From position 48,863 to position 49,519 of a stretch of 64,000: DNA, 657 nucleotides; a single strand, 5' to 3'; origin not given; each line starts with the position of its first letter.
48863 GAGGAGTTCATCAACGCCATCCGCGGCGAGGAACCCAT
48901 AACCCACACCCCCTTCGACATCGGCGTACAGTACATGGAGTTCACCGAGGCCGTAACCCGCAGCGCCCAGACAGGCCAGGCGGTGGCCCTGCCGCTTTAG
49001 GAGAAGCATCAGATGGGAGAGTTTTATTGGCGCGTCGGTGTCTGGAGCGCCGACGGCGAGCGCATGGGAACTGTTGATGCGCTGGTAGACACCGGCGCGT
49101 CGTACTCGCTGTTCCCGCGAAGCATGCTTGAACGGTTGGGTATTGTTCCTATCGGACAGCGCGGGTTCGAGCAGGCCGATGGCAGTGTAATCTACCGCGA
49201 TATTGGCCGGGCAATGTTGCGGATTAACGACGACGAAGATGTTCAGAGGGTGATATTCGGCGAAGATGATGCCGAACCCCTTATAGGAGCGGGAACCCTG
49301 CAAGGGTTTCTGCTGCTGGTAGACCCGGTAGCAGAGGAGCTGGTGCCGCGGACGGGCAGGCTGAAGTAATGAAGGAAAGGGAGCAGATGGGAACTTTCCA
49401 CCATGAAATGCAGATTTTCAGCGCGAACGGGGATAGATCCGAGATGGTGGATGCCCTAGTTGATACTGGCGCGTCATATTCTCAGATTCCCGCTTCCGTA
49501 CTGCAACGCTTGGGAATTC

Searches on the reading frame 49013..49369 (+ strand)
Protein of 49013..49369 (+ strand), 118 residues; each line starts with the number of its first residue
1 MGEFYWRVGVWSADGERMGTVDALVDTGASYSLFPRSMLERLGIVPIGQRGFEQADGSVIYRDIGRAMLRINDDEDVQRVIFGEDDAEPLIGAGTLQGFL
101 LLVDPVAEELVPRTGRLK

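Call 66: search_protein_families(library=pfam, proteins=[window:49013-49369:+], max_evalue=0.001)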
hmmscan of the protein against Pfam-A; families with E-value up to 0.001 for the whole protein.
window:49013-49369:+ (118 aa): 2 families
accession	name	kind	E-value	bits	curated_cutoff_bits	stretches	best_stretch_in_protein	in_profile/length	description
PF13975.11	gag-asp_proteas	-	1.5e-07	32.4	28.2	1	20-97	9-91/92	gag-polyprotein putative aspartyl protease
PF13650.11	Asp_protease_2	-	1.6e-06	29.1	24.3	1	20-61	9-53/90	Aspartyl protease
